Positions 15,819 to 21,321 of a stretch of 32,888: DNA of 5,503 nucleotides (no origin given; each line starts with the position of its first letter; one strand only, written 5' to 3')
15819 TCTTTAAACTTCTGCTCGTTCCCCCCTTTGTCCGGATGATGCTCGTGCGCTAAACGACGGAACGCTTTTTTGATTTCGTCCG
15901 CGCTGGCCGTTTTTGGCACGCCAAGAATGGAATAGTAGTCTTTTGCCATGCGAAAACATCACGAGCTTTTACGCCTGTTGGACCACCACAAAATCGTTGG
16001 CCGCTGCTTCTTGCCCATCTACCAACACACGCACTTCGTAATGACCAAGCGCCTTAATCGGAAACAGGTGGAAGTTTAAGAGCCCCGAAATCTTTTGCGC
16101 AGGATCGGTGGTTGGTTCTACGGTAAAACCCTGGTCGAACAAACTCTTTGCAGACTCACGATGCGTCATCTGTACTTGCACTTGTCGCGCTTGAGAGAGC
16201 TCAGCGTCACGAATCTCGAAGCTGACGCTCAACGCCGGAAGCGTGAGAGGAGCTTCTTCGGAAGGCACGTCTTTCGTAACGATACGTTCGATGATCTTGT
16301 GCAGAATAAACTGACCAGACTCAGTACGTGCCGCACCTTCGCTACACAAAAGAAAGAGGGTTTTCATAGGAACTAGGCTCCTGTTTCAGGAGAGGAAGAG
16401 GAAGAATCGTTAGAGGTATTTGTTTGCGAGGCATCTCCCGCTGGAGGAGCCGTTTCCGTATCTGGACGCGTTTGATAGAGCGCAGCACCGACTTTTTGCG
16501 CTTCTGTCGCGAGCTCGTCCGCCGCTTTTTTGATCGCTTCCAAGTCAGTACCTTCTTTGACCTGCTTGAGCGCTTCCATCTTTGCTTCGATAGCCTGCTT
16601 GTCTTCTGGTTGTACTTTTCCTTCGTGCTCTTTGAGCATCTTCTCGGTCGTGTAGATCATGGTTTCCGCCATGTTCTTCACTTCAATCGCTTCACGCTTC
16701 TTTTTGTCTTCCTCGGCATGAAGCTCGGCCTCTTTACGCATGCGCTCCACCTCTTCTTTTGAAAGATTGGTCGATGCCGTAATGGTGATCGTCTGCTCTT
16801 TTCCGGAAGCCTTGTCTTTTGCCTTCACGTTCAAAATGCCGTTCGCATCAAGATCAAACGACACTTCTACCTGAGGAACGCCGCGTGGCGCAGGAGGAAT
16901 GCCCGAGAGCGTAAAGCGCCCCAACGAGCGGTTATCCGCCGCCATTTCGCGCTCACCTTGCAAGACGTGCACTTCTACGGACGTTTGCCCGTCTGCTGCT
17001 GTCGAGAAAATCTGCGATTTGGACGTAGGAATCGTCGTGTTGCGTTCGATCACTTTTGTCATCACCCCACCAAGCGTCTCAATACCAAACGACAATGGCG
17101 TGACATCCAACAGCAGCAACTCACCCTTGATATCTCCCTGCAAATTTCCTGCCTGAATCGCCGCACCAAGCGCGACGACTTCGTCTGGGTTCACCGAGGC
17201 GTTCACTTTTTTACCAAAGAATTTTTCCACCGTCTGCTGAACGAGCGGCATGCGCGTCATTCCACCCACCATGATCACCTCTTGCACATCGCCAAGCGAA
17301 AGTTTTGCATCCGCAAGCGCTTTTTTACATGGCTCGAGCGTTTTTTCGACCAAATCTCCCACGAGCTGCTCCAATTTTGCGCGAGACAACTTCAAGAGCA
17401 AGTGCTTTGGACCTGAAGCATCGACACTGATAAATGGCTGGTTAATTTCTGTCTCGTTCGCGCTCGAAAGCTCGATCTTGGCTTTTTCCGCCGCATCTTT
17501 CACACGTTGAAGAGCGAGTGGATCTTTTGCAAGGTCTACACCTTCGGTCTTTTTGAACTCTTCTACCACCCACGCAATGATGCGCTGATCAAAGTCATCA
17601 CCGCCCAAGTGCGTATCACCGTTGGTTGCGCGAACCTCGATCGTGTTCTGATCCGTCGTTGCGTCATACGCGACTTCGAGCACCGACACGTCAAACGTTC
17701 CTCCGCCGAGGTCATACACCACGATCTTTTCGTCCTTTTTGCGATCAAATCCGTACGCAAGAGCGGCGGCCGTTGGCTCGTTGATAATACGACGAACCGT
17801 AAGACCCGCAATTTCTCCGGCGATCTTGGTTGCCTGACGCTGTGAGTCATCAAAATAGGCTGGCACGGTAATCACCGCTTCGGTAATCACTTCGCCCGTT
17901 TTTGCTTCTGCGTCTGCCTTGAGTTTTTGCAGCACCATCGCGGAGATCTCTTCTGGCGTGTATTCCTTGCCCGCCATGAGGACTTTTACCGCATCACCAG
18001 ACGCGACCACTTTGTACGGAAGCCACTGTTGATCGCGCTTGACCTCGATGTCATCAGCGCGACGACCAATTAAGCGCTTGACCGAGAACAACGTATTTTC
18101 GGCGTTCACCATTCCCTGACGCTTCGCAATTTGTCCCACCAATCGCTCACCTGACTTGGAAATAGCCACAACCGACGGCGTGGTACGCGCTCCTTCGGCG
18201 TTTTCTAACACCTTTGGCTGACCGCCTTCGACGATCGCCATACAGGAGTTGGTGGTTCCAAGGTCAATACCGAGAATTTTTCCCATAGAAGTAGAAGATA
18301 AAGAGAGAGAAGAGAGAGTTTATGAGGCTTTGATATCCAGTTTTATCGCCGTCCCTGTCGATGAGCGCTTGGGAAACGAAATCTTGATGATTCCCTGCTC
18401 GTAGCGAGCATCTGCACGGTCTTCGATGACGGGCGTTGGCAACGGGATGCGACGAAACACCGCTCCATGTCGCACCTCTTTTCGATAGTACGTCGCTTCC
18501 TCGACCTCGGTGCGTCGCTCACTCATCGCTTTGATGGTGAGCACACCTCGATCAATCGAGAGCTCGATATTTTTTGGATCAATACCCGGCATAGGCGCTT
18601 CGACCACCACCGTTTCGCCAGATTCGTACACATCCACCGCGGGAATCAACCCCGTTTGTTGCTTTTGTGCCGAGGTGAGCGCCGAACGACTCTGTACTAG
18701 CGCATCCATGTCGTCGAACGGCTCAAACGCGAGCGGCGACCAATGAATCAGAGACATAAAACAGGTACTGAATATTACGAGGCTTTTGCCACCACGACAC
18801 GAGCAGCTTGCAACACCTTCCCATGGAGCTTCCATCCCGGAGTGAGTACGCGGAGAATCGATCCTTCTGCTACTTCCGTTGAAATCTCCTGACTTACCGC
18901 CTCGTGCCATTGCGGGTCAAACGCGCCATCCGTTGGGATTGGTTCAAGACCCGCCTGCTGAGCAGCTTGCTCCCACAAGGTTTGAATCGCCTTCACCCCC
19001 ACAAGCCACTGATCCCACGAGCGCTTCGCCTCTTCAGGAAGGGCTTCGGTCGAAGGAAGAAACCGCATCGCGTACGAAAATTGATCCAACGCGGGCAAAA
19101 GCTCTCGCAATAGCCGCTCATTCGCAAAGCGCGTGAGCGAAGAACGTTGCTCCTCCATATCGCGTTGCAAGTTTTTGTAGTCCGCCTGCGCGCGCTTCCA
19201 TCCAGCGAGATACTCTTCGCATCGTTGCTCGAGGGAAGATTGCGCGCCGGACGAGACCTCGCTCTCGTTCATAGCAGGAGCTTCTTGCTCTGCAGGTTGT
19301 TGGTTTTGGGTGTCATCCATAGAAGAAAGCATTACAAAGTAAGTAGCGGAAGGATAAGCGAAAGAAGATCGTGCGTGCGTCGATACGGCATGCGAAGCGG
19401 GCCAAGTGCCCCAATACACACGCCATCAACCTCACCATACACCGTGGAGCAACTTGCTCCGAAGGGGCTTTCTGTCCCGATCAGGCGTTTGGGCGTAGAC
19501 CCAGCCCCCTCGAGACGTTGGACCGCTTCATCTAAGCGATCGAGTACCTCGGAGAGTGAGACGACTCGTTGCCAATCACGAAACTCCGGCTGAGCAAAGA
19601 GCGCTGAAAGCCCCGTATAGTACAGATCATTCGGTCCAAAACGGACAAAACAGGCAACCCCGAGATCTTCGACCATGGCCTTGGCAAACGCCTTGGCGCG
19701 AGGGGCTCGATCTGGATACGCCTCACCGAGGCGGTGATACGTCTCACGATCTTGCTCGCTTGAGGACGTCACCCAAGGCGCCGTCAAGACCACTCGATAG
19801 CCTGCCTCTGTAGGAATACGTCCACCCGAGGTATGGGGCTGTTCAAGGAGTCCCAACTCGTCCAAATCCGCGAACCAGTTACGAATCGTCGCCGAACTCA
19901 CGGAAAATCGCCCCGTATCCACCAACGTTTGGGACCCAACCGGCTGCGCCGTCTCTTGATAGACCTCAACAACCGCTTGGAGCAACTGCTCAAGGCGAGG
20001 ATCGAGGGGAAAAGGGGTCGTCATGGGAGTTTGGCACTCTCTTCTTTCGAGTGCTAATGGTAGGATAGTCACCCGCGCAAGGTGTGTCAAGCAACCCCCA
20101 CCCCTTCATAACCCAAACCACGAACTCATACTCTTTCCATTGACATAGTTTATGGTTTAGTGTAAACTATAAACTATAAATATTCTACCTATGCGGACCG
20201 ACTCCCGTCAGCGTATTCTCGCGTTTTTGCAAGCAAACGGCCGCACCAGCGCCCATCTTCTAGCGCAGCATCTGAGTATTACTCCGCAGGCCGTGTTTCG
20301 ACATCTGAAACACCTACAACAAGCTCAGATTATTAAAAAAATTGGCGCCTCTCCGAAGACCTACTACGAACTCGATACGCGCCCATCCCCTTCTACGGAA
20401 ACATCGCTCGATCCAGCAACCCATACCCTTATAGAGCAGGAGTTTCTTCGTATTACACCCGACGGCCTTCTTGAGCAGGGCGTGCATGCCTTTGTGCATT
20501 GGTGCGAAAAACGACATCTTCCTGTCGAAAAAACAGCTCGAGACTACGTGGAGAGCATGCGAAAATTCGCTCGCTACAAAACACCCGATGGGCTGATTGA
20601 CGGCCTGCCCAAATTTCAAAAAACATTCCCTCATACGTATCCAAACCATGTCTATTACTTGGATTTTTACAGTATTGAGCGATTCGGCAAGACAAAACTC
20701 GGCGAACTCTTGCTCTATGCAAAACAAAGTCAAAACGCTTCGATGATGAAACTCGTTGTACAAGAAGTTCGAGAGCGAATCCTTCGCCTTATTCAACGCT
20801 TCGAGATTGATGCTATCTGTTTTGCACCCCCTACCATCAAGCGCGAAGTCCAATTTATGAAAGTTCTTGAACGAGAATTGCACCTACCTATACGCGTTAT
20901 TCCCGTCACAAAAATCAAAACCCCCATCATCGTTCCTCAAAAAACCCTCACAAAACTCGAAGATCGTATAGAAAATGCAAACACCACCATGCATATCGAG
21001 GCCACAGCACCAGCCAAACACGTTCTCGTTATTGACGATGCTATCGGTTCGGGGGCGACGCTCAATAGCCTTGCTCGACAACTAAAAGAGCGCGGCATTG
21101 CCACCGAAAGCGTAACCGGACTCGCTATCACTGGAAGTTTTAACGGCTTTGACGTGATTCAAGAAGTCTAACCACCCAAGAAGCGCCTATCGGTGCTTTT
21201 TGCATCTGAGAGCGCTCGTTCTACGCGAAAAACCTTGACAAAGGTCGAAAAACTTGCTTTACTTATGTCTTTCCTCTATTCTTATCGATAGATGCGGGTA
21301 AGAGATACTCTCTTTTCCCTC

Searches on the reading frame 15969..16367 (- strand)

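Call 8: search_protein_families(library=pfam, proteins=[window:15969-16367:-], max_evalue=0.001)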
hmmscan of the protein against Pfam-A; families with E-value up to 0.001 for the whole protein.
window:15969-16367:- (132 aa): 1 family
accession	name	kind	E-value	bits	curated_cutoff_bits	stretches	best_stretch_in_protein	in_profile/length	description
PF22091.2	DUF6941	-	3.4e-09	37.5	27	1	5-128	3-124/125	Family of unknown function (DUF6941)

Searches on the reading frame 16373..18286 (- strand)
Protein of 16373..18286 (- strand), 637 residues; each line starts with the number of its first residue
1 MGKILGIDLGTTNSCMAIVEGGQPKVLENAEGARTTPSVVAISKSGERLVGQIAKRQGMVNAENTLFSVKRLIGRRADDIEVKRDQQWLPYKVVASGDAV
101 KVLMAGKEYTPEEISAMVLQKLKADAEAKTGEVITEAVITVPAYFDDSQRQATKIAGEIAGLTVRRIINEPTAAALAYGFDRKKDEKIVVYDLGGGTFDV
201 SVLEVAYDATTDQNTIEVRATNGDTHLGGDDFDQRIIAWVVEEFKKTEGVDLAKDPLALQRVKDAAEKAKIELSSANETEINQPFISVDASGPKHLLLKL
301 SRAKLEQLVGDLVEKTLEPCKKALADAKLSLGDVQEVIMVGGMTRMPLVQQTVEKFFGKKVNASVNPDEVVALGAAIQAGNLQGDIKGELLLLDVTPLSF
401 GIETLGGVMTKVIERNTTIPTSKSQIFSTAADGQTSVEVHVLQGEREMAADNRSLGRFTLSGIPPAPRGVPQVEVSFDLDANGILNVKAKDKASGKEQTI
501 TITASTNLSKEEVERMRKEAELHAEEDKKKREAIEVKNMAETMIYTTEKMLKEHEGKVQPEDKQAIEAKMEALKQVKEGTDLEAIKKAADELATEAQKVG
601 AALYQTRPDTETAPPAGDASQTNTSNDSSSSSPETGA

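Call 8: search_protein_families(library=pfam, proteins=[window:16373-18286:-], max_evalue=0.001)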
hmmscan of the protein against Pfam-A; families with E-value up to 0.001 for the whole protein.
window:16373-18286:- (637 aa): 3 families
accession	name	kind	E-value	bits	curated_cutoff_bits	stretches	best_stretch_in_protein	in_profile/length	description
PF00012.26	HSP70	-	1e-248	826.9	20.6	1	4-605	1-599/599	Hsp70 protein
PF06723.19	MreB_Mbl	-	3.6e-14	52.8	27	1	116-379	75-319/327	MreB/Mbl protein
PF02782.22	FGGY_C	-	0.00015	22.1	27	1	333-379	149-194/198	FGGY family of carbohydrate kinases, C-terminal domain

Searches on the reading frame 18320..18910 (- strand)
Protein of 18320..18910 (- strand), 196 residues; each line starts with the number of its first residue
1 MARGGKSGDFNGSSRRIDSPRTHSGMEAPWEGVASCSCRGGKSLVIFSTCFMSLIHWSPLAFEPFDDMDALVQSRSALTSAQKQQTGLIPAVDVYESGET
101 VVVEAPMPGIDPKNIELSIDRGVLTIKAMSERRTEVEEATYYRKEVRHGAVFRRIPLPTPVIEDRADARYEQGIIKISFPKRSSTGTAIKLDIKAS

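Call 8: search_protein_families(library=pfam, proteins=[window:18320-18910:-], max_evalue=0.001)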
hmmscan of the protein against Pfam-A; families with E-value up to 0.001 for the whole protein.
window:18320-18910:- (196 aa): 2 families
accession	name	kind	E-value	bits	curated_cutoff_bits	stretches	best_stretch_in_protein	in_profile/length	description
PF00011.27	HSP20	-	1.1e-10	42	20.8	1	95-185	3-91/102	Hsp20/alpha crystallin family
PF17886.7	ArsA_HSP20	-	3.3e-07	30.2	22.5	0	100-134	3-37/63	HSP20-like domain found in ArsA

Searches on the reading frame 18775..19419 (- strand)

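Call 8: search_protein_families(library=pfam, proteins=[window:18775-19419:-], max_evalue=0.001)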
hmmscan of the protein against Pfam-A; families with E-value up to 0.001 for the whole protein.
window:18775-19419:- (214 aa): 1 family
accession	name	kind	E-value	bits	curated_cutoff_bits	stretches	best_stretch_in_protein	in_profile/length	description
PF01025.24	GrpE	-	9.5e-34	116.9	25.8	1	44-212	4-165/165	GrpE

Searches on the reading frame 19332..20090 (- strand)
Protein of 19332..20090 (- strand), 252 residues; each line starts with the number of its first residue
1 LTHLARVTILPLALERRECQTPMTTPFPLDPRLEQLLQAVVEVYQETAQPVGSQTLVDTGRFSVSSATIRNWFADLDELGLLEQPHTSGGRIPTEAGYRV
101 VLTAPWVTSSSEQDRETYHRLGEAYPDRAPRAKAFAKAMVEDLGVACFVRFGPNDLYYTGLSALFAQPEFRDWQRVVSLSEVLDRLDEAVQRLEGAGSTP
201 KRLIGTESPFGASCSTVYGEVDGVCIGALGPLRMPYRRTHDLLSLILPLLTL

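Call 8: search_protein_families(library=pfam, proteins=[window:19332-20090:-], max_evalue=0.001)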
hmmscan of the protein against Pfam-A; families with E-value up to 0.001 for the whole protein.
window:19332-20090:- (252 aa): 2 families
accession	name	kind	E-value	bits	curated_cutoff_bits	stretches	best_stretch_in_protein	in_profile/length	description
PF01628.27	HrcA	-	6.2e-09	36.6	22.2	1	133-239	106-214/215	HrcA protein C terminal domain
PF03444.21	HrcA_DNA-bdg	-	4.3e-05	23.5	21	1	34-101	7-73/79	Winged helix-turn-helix transcription repressor, HrcA DNA-binding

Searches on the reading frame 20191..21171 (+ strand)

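Call 8: search_protein_families(library=pfam, proteins=[window:20191-21171:+], max_evalue=0.001)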
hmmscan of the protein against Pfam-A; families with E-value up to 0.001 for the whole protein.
window:20191-21171:+ (326 aa): 9 families
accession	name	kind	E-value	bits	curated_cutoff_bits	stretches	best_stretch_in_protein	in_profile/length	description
PF13412.12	HTH_24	-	1.4e-09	37.8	21.9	1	4-49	3-48/48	Winged helix-turn-helix DNA-binding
PF12802.13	MarR_2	-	3.9e-06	27.4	27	1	8-50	9-52/61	MarR family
PF21476.4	PF0610-like_N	-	1.1e-05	26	33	1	6-43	3-39/50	PF0610-like, N-terminal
PF08279.18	HTH_11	-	1.7e-05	25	25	1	6-59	2-54/55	HTH domain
PF13404.12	HTH_AsnC-type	-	2.1e-05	24.7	27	1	7-42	6-41/42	AsnC-type helix-turn-helix domain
PF00156.33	Pribosyltran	-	0.0001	22.1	26.3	1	262-304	79-116/158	Phosphoribosyl transferase domain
PF01047.28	MarR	-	0.00031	21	24.6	0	6-50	5-49/59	MarR family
PF12840.13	HTH_20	-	0.00034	21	27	0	5-49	5-49/51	Helix-turn-helix domain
PF13545.12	HTH_Crp_2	-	0.00068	20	27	0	21-50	25-54/70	Crp-like helix-turn-helix domain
